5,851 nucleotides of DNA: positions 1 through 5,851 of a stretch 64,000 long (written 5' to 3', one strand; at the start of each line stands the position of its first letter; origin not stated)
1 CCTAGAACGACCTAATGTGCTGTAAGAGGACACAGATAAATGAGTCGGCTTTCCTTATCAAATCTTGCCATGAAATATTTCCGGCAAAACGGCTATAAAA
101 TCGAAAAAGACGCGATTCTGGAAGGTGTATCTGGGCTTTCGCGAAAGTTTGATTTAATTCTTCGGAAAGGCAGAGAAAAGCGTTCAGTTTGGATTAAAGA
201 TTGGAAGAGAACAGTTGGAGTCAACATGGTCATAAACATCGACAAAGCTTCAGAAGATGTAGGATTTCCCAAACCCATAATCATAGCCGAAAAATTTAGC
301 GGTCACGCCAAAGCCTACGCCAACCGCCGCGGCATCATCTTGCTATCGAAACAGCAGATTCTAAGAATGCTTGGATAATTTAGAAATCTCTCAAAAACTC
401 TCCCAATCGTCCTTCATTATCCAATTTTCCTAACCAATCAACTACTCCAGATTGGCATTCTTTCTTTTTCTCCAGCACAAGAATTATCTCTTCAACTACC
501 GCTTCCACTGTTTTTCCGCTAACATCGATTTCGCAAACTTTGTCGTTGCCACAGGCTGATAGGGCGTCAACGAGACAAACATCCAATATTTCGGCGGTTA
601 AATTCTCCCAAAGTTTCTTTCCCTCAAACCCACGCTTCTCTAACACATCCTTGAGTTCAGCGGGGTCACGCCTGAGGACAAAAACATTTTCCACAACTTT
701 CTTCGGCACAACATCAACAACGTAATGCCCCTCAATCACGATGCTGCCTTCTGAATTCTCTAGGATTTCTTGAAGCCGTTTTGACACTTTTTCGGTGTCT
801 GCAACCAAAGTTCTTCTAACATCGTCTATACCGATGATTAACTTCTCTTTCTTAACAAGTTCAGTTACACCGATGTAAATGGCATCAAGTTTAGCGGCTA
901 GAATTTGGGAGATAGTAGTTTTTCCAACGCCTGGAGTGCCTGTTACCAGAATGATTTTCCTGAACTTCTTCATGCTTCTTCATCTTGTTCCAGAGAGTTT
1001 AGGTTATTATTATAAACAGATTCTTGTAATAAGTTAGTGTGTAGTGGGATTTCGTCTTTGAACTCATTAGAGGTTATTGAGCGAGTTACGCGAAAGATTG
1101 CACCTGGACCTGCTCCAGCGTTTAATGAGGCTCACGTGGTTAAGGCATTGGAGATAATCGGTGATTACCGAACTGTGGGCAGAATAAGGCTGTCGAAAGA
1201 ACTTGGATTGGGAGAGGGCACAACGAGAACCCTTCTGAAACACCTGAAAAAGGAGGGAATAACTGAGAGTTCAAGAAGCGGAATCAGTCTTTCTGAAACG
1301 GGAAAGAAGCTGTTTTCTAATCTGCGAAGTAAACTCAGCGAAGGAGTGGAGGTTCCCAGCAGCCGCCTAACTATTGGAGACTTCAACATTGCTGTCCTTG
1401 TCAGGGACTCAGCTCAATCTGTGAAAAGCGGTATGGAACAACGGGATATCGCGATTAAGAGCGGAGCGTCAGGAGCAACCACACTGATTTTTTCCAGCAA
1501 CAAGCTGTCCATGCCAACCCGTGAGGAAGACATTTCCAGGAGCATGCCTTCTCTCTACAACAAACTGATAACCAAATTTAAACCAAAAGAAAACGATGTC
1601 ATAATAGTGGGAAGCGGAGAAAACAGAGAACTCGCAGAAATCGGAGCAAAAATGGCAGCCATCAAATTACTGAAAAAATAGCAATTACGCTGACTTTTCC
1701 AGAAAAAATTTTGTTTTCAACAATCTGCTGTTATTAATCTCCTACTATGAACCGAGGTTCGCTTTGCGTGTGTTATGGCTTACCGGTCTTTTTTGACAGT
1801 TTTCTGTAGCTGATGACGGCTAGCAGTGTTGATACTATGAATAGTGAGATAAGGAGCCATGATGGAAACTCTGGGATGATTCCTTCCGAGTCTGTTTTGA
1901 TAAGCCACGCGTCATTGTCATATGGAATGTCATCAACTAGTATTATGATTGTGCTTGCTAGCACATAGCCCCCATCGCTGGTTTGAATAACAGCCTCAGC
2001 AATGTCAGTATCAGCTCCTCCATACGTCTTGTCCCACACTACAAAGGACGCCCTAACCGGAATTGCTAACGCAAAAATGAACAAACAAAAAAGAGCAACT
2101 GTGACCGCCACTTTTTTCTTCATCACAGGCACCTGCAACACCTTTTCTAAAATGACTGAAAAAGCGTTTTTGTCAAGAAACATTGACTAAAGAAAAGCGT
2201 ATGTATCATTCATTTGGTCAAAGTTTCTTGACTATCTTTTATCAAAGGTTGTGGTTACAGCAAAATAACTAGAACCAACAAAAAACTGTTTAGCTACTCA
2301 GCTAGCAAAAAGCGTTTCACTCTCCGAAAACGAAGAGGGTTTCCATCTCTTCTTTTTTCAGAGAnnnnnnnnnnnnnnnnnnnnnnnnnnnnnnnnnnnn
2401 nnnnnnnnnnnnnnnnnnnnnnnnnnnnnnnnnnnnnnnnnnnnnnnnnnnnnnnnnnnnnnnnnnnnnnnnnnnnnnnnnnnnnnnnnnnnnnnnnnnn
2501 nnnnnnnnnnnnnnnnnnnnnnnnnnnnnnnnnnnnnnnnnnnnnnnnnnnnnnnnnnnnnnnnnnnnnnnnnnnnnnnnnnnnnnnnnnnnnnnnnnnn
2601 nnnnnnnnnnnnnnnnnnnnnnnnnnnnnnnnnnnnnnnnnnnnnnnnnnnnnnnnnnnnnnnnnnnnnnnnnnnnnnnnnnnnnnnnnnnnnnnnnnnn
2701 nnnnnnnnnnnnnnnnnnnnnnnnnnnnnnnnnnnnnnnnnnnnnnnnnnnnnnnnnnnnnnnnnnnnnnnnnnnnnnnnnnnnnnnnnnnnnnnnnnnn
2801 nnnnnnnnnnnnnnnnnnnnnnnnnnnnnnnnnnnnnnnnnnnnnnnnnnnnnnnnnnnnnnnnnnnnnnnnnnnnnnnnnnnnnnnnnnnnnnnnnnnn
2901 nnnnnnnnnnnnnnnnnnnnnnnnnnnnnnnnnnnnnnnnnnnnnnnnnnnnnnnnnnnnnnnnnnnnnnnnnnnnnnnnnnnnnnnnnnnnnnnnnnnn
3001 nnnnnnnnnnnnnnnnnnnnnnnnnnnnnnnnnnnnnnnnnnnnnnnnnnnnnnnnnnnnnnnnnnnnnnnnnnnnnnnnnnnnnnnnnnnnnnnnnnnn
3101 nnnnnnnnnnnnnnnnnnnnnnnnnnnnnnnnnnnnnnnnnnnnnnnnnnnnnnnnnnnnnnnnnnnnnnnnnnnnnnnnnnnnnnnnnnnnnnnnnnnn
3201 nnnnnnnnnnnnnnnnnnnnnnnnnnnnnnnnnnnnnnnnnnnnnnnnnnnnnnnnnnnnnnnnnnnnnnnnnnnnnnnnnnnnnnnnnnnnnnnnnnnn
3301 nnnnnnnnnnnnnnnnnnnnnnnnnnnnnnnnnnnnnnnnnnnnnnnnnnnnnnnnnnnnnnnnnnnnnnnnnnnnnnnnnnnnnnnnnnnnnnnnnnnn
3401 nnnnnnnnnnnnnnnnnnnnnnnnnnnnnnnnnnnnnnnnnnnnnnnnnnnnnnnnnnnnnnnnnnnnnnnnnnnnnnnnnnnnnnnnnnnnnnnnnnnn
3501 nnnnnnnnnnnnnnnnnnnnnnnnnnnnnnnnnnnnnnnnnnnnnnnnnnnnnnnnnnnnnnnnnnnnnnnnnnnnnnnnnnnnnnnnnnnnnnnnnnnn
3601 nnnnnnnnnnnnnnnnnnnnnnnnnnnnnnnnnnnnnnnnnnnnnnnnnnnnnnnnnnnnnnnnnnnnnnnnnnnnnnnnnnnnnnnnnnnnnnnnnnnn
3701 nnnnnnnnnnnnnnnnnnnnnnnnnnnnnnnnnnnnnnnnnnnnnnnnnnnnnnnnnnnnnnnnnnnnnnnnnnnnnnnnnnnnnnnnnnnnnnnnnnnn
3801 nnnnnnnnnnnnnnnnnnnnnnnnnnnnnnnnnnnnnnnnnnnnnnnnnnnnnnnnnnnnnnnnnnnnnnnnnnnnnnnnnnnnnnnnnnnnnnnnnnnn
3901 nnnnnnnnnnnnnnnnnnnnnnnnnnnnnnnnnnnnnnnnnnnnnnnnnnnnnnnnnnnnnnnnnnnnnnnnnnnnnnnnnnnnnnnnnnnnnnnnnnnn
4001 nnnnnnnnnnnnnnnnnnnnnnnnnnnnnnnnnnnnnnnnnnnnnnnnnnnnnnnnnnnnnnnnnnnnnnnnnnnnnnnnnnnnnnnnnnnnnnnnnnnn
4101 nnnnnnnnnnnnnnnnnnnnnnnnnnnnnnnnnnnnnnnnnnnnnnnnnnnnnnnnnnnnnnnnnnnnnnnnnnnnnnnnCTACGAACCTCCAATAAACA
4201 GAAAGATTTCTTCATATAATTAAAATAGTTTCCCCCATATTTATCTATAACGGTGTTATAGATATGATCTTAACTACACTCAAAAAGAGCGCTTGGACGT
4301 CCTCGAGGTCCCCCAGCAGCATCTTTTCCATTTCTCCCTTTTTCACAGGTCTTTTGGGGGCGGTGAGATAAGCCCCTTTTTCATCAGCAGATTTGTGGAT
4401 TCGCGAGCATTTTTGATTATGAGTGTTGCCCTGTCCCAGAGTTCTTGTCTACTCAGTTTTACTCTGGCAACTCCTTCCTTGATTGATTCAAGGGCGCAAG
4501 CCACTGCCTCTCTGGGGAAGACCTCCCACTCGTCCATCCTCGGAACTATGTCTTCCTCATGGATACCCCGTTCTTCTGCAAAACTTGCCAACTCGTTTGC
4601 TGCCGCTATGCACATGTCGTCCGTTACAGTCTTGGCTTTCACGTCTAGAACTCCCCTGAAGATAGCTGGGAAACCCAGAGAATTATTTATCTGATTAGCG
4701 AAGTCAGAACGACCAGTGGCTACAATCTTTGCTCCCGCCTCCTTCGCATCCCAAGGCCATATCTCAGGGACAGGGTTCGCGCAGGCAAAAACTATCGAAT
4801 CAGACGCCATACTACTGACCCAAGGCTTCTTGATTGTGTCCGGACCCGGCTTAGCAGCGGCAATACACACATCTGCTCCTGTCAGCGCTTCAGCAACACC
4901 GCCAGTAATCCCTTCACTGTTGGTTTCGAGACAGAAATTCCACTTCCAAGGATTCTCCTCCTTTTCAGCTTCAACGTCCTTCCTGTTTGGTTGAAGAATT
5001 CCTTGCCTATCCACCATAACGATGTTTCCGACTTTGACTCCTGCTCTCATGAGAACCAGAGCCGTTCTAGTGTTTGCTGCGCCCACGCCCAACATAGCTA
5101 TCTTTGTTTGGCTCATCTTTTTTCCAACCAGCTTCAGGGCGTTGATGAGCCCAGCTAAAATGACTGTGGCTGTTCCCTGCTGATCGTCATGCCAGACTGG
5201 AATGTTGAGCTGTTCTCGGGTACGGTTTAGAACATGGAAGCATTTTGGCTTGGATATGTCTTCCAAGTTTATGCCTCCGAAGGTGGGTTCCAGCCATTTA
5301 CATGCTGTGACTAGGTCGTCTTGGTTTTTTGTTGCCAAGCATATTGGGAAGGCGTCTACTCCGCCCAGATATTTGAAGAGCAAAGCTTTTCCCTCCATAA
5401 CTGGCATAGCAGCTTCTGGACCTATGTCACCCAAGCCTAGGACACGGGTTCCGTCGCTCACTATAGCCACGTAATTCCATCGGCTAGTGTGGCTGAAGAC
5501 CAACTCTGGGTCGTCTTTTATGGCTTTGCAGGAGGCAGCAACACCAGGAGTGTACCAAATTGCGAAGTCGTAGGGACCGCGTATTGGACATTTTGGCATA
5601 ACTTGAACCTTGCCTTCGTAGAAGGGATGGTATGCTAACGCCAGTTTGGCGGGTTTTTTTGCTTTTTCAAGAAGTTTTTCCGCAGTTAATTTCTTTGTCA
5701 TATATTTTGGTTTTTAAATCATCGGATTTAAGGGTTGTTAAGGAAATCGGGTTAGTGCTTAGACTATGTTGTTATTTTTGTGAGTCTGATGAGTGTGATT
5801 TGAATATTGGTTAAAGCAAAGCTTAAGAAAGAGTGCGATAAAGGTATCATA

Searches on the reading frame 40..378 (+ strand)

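Call 23: search_protein_families(library=pfam, proteins=[window:40-378:+], max_evalue=0.00001)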
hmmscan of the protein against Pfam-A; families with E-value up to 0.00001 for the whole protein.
window:40-378:+ (112 aa): 1 family
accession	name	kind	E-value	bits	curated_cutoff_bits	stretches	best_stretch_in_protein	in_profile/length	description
PF04471.18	Mrr_cat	-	4.8e-09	36.8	21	1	1-111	4-115/115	Restriction endonuclease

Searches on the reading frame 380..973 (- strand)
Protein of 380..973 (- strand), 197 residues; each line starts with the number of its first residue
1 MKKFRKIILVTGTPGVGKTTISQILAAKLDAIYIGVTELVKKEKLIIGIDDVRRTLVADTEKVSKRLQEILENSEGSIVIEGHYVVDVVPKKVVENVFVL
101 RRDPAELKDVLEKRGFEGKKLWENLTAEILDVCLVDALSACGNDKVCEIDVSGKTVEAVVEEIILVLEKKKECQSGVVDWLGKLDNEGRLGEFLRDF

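Call 23: search_protein_families(library=pfam, proteins=[window:380-973:-], max_evalue=0.00001)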
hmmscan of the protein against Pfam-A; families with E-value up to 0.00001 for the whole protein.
window:380-973:- (197 aa): 2 families
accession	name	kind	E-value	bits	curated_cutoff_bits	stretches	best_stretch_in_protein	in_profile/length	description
PF13238.12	AAA_18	-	2.6e-21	76.8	29.4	1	8-131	1-128/128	AAA domain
PF13207.12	AAA_17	-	1.2e-06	29.3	27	1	11-95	1-98/136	AAA domain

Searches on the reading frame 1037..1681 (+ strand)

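Call 23: search_protein_families(library=pfam, proteins=[window:1037-1681:+], max_evalue=0.00001)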
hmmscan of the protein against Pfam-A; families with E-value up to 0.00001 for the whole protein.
window:1037-1681:+ (214 aa): 3 families
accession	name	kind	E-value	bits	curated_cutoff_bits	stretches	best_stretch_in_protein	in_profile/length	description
PF14544.11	DUF4443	-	4.2e-32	110.5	27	1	113-212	1-100/100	Domain of unknown function (DUF4443)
PF22167.2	PH0730-like_N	-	3.5e-09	37.1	30.2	1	47-91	16-60/60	PH0730-like, N-terminal domain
PF21715.3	CggR_N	-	2.2e-08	34.1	30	1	38-98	9-69/71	CggR N-terminal DNA binding domain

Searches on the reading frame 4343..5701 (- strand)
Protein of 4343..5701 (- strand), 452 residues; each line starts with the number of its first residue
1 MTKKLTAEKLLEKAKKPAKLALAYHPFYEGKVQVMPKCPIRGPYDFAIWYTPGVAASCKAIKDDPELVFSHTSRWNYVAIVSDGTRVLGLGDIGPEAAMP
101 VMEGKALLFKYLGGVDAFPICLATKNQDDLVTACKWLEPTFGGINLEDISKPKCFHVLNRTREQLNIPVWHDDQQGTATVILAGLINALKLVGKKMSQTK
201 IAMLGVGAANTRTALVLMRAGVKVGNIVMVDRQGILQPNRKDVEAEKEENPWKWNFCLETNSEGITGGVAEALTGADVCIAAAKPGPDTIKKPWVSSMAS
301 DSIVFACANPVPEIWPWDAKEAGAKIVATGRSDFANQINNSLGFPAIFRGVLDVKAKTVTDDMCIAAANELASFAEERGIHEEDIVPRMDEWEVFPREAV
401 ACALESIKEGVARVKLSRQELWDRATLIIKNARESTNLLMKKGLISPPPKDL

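Call 23: search_protein_families(library=pfam, proteins=[window:4343-5701:-], max_evalue=0.00001)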
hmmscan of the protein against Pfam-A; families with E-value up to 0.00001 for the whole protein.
window:4343-5701:- (452 aa): 2 families
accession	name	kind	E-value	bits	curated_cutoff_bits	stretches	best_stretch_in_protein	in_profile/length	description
PF00390.24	malic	-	4.2e-27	95.6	23.1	1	37-128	9-122/182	Malic enzyme, N-terminal domain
PF03949.21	Malic_M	-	7.9e-20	71.7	23.5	1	175-392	2-242/258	Malic enzyme, NAD binding domain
